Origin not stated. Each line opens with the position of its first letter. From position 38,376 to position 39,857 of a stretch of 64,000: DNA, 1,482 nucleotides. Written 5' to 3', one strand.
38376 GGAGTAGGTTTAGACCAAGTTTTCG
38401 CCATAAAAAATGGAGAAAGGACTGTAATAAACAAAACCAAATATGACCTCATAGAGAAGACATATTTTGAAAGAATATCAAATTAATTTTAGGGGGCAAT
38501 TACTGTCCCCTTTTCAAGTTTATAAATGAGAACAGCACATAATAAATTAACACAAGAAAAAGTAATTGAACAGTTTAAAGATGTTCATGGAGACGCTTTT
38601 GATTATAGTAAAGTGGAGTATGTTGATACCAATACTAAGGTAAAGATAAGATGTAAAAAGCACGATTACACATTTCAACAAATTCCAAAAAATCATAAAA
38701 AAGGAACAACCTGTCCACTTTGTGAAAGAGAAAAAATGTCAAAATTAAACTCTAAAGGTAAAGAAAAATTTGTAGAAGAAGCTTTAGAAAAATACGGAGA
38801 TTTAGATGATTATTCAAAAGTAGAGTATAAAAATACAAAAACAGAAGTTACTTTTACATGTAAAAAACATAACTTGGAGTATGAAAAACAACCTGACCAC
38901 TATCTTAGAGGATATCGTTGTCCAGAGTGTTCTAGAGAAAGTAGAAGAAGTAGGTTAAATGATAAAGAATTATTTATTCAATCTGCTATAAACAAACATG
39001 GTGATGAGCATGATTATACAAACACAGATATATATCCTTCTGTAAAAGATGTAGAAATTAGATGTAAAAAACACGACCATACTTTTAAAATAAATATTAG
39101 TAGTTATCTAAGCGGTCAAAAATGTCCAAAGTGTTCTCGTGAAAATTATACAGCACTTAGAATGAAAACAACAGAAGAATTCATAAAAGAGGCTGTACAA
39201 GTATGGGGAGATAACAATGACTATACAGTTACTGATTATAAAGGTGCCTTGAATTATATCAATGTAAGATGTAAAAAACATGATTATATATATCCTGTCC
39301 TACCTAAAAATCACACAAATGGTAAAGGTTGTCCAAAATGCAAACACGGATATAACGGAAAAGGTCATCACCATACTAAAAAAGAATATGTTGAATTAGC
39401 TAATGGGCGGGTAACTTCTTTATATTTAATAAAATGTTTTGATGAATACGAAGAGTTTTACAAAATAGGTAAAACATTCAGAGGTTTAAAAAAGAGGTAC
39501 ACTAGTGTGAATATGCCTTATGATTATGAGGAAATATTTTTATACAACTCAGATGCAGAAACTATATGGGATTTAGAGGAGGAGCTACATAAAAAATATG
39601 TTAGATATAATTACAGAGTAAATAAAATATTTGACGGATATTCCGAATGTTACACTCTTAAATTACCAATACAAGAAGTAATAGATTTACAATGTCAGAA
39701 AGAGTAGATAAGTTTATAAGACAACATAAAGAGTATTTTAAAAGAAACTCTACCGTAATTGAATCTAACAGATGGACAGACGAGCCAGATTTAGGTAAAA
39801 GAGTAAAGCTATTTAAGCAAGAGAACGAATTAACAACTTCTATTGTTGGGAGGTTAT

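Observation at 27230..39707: Three freestanding homing-endonuclease genes from different families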

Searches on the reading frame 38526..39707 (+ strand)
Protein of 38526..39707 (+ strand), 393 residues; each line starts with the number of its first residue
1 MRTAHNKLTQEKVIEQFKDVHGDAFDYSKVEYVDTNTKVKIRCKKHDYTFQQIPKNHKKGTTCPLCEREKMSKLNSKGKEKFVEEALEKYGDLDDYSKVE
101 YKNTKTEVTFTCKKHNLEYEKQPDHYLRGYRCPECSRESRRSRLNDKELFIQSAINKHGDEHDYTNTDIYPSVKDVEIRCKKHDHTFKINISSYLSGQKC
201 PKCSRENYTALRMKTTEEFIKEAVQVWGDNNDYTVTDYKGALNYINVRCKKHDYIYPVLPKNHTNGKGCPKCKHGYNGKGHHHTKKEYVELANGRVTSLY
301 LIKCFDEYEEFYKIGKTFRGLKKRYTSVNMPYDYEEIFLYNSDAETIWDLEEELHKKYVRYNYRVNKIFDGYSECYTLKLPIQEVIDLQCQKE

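Call 3: search_protein_families(library=pfam, proteins=[window:38526-39707:+], max_evalue=0.01)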
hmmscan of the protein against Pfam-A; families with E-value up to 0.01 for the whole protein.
window:38526-39707:+ (393 aa): 6 families
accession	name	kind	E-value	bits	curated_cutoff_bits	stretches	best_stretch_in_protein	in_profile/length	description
PF14311.12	DUF4379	-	6.2e-17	62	24.5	3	172-205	22-55/56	Probable Treble clef zinc finger domain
PF21817.3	CapR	-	7e-05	23.4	24.2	0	100-136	23-67/67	CapR homology domain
PF15777.11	Anti-TRAP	-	0.00068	20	32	0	174-205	7-38/59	Tryptophan RNA-binding attenuator protein inhibitory protein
PF09723.15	Zn_ribbon_8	-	0.00098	19.5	34.4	0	179-206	7-35/41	Zinc ribbon domain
PF10544.15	T5orf172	-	0.0072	17.3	20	1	307-367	10-76/101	T5orf172 domain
PF01781.23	Ribosomal_L38e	-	0.0089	16.5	27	0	29-51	23-45/68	Ribosomal L38e protein family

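Call 4: search_protein_families(library=phrogs, proteins=[window:38526-39707:+], max_evalue=0.001)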
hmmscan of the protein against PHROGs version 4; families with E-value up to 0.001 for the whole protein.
window:38526-39707:+ (393 aa): 3 families
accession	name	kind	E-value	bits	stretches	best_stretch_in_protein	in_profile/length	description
phrog_681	-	DNA, RNA and nucleotide metabolism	4.2e-62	211.5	2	7-208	237-433/576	endonuclease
phrog_559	-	DNA, RNA and nucleotide metabolism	1.7e-43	150.3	2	5-205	120-305/607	HNH endonuclease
phrog_4605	-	unknown function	1.9e-38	132.7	4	14-77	53-116/151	-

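Call 17: find_homologous_proteins(query=window:38526-39707:+, max_evalue=0.001)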
Query window:38526-39707:+ (393 aa): 5534 proteins with E <= 0.001 among 6504 candidates; the best 120 are listed.
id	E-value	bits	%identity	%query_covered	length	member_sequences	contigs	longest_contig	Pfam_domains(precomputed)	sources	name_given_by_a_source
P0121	3.0e-267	904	98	100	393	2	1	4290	PF14311.13,PF05265.21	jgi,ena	jgi:hypothetical protein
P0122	1.5e-218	744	82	100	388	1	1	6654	PF14311.13,PF05265.21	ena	-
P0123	8.3e-158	544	62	99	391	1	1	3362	PF10544.16,PF14311.13,PF05265.21,PF01155.26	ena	-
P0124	1.3e-129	451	54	98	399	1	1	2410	PF14311.13,PF05265.21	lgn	-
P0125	2.4e-129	450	54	100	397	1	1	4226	PF05265.21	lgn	-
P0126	3.0e-128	446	55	99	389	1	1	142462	PF14311.13,PF05265.21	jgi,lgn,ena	-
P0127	1.9e-125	437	40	68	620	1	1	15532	PF14311.13,PF05265.21,PF26336.1,PF05605.19,PF15777.11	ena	-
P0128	1.0e-124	435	40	68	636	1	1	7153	PF14311.13,PF05265.21,PF23545.2,PF12174.14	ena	-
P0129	2.8e-122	427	37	72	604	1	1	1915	PF24441.2,PF14311.13,PF05265.21,PF23545.2,PF14447.13,PF21817.4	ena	-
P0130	1.2e-119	418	52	98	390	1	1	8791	PF14311.13,PF05265.21,PF13455.13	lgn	-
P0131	3.7e-118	413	50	100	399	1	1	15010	PF14311.13,PF05265.21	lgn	-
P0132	2.5e-117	410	50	98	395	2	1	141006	PF14311.13,PF05265.21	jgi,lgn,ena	-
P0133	3.1e-117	410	37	72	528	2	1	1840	PF14311.13,PF05265.21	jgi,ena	jgi:hypothetical protein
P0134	7.1e-116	406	48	98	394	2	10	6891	PF14311.13,PF05265.21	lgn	-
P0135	1.2e-114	402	46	95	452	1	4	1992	PF14311.13,PF05265.21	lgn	-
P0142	3.0e-109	384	47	97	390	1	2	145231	PF10544.16,PF05265.21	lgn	-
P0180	7.7e-97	343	45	98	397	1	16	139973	PF05265.21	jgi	jgi:Zn finger protein HypA/HybF involved in hydrogenase expression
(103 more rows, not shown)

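Call 21: find_encoding_contigs(protein=P0132, flank=4000, max_places=2)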
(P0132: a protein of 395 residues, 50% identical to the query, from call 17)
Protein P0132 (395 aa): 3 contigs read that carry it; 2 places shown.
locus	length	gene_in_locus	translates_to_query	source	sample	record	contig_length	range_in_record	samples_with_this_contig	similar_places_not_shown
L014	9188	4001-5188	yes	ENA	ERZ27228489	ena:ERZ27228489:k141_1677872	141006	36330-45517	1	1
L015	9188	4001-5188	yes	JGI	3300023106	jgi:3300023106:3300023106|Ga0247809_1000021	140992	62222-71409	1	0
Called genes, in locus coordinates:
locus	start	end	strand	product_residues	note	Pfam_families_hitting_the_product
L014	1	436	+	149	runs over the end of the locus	-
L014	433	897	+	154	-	-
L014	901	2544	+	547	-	PF00118:Cpn60_TCP1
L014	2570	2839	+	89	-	-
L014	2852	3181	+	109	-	-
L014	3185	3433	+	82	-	-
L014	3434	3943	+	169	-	-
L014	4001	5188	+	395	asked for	PF14311:DUF4379 (faint), PF05265:DUF723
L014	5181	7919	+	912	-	-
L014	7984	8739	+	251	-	PF01541:GIY-YIG (weak), PF07460:NUMOD3 (faint)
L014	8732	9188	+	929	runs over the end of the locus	-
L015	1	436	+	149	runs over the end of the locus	-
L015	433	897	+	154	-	-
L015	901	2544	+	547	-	PF00118:Cpn60_TCP1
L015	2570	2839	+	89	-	-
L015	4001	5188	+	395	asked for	PF14311:DUF4379 (faint), PF05265:DUF723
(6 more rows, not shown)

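Call 22: find_encoding_contigs(protein=P0142, flank=4000, max_places=2)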
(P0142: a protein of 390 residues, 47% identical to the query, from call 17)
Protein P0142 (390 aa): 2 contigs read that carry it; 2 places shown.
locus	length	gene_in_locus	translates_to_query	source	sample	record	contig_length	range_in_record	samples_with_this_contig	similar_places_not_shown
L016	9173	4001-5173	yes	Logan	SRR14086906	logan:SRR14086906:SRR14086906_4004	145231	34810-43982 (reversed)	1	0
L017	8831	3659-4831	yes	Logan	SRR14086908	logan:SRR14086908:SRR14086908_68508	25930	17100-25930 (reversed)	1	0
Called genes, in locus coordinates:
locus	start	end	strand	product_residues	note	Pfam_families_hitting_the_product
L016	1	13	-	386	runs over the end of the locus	-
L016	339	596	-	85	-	-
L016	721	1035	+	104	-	-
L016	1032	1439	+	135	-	-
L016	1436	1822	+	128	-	-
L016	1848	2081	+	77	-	-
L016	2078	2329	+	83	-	-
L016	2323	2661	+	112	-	PF07610:DUF1573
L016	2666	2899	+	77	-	-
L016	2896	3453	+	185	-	-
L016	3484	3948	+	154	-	-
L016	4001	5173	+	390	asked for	PF05265:DUF723, PF10544:T5orf172 (weak)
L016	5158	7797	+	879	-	-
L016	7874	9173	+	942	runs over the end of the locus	-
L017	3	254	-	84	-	?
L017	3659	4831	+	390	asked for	PF05265:DUF723, PF10544:T5orf172 (weak)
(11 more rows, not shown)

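Call 23: find_encoding_contigs(protein=P0180, flank=4000, max_places=3)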
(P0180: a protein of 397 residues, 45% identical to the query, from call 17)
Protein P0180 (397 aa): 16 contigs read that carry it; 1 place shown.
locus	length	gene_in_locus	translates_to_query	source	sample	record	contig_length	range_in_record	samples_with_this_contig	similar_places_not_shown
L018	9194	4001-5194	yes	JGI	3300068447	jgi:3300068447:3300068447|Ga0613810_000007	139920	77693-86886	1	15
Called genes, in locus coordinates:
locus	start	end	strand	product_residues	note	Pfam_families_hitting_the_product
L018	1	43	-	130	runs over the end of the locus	PF00075:RNase_H (weak)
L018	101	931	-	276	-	-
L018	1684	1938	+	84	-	-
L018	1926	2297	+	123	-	-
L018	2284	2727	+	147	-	-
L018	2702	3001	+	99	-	-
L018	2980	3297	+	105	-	-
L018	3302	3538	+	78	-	-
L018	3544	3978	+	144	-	-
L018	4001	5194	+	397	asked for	PF05265:DUF723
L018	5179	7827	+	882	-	-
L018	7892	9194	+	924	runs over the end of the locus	-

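Call 46: search_solved_structures(query=A4, max_evalue=1, show_alignments=2)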
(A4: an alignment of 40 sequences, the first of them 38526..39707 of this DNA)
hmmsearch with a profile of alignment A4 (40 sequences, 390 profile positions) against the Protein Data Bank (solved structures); distinct sequences matched with E-value up to 1: 0.

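Call 50: predict_structure(alignment_id=A4)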
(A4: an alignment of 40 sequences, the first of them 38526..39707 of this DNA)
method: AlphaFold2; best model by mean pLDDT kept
length: 393 residues; sequences in the alignment: 40
mean_pLDDT: 87.6   pTM: 0.38
mean pLDDT of the five models: 87.6, 87.5, 87.3, 87.2, 87.1
residues with pLDDT >= 90: 242; 70-90: 123; 50-70: 14; < 50: 14
segments of 3 or more residues with pLDDT < 50: 1-5, 275-280, 391-393
pLDDT, mean of each block of 10 residues (from residue 1): 59 92 92 90 94 91 86 71 89 90 87 93 88 80 88 93 91 88 93 91 82 87 93 92 93 93 89 52 82 94 97 95 88 95 94 93 92 91 82 46
secondary structure, 60 per line:
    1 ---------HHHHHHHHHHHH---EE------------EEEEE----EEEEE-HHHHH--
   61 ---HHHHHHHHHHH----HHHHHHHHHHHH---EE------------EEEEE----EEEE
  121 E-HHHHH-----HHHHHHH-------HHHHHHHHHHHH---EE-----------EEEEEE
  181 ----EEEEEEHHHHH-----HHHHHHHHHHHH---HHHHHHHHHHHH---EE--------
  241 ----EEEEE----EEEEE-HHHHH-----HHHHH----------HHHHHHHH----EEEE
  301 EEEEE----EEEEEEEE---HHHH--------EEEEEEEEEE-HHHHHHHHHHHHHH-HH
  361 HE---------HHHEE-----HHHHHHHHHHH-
elements in order: H10-21 E39-43 E48-52 H54-58 H64-74 H79-90 E108-112 E117-121 H123-127 H133-139 H147-158 E175-180 E185-190 H191-195 H201-212 H216-227 E245-249 E254-258 H260-264 H270-274 H285-292 E297-305 E310-317 H321-324 E333-342 H344-357 H382-392

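Call 52: search_protein_families(library=pfam, alignment_id=A4, max_evalue=0.01)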
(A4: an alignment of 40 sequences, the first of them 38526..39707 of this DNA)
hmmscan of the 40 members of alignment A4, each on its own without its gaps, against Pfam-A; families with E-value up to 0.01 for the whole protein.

A. member 1, window:38526-39707:+ (393 aa): 6 families
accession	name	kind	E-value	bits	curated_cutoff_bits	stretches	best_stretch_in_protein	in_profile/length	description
PF14311.12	DUF4379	-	6.2e-17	62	24.5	3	172-205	22-55/56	Probable Treble clef zinc finger domain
PF21817.3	CapR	-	7e-05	23.4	24.2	0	100-136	23-67/67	CapR homology domain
PF15777.11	Anti-TRAP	-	0.00068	20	32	0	174-205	7-38/59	Tryptophan RNA-binding attenuator protein inhibitory protein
PF09723.15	Zn_ribbon_8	-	0.00098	19.5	34.4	0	179-206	7-35/41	Zinc ribbon domain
PF10544.15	T5orf172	-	0.0072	17.3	20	1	307-367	10-76/101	T5orf172 domain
PF01781.23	Ribosomal_L38e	-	0.0089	16.5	27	0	29-51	23-45/68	Ribosomal L38e protein family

B. families by the number of members that match (of 40 scanned): 18 families
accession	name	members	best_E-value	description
PF14311.12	DUF4379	36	6.2e-17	Probable Treble clef zinc finger domain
PF13455.12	MUG113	25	3.8e-07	Meiotically up-regulated gene 113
PF10544.15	T5orf172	22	4.7e-05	T5orf172 domain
PF05265.19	DUF723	11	1.7e-10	Protein of unknown function (DUF723)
PF01155.25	HypA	7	4.4e-08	Hydrogenase/urease nickel incorporation, metallochaperone, hypA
PF21817.3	CapR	5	7e-05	CapR homology domain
PF15777.11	Anti-TRAP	4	0.00068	Tryptophan RNA-binding attenuator protein inhibitory protein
PF09723.15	Zn_ribbon_8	2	0.00014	Zinc ribbon domain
PF12760.12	Zn_ribbon_IS1595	1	0.00025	Transposase zinc-ribbon domain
PF16988.10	Vps36-NZF-N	1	0.00096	Vacuolar protein sorting 36 NZF-N zinc-finger domain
PF14933.11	CEP19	1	0.0018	CEP19-like protein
PF10496.14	Syntaxin-18_N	1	0.002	SNARE-complex protein Syntaxin-18 N-terminus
PF12172.15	zf-ChsH2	1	0.0029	ChsH2, rubredoxin-like zinc ribbon domain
PF23499.1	YnfU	1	0.0043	YnfU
PF22191.2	IBR_1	1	0.0048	IBR domain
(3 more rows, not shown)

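Call 64: search_dna_similar(query=window:38526-39707:+, collection=phages, mode=protein, max_rows=25)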
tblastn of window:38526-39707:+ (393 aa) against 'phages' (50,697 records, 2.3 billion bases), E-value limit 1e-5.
Records with a match: 635; places in all: 1453; records where one place covers at least 80% of the query: 145.
Best place of each record, by identity: <60% 635.
By first word of the organism name: Vibrio 287; Klebsiella 95; Salmonella 65; Escherichia 56; Xanthomonas 19; Acinetobacter 15; Streptococcus 15; Prevotella 13; Aeromonas 12; Campylobacter 11; and 20 more.
By host as written in the record: - 241; Klebsiella pneumoniae 57; Vibrio lentus 43; Escherichia coli 19; Prevotella sp. 13; Campylobacter jejuni 11; Vibrio crassostreae 9; Vibrio splendidus 9; and 133 more.
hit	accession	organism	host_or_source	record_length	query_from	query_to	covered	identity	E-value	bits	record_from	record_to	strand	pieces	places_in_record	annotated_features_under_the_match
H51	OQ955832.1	Escherichia phage vB_EcoS_PJ16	Multidrug resistant Escherichia coli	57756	2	387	93%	34.6%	2e-16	220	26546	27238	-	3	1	PJ16_055: hypothetical protein | PJ16_056: superinfection immunity protein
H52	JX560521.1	Acinetobacter phage phiAC-1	Acinetobacter soli KZ-1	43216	6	387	89%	35.9%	3e-25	244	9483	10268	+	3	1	hypothetical protein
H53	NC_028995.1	Acinetobacter phage phiAC-1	Acinetobacter soli KZ-1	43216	6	387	89%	35.9%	3e-25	244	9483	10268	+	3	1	endonuclease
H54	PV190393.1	Aeromonas phage AhP_Mru1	Aeromonas hydrophila subsp. hydrophila ...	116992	11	378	90%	35.0%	6e-15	204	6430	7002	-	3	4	endonuclease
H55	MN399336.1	Edwardsiella phage vB_EtaM_ET-ABTNL-9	Edwardsiella tarda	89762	14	377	93%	33.2%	2e-24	225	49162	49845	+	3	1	hypothetical protein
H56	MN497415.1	Vibrio phage vB_VhaM_VH-8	Vibrio harveyi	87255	14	382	94%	32.4%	1e-26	232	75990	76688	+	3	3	hypothetical protein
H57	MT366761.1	Vibrio phage vB_VcorM_GR11A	Vibrio coralliilyticus RE98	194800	2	388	98%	30.7%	2e-19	186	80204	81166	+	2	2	hypothetical protein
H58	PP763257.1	Acinetobacter phage Ab5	Acinetobacter baumannii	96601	14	380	93%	32.1%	4e-44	169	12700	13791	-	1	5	endonuclease (x2) | hypothetical protein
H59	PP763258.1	Acinetobacter phage Ab7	Acinetobacter baumannii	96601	14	380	93%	32.1%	4e-44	169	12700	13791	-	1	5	endonuclease (x2) | hypothetical protein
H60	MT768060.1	Escherichia phage vB_EcoS_swi2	-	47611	6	374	94%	31.5%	1e-22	210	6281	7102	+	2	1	hypothetical protein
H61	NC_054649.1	Escherichia phage vB_EcoS_swi2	-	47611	6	374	94%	31.5%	1e-22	210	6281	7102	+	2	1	endonuclease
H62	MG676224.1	Aeromonas phage AhSzq-1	Aeromonas hydrophila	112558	9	366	84%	34.5%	1e-11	190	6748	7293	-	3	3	none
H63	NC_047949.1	Aeromonas phage AhSzq-1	Aeromonas hydrophila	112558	9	366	84%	34.5%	1e-11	190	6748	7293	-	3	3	none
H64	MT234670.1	Pseudanabaena phage PA-SR01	Pseudanabaena sp. KCZY-C8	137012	20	387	94%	30.8%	2e-32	135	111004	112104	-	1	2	hypothetical protein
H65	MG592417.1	Vibrio phage 1.033.O._10N.222.49.B8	Vibrio lentus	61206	7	386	97%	29.7%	6e-28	122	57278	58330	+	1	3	hypothetical protein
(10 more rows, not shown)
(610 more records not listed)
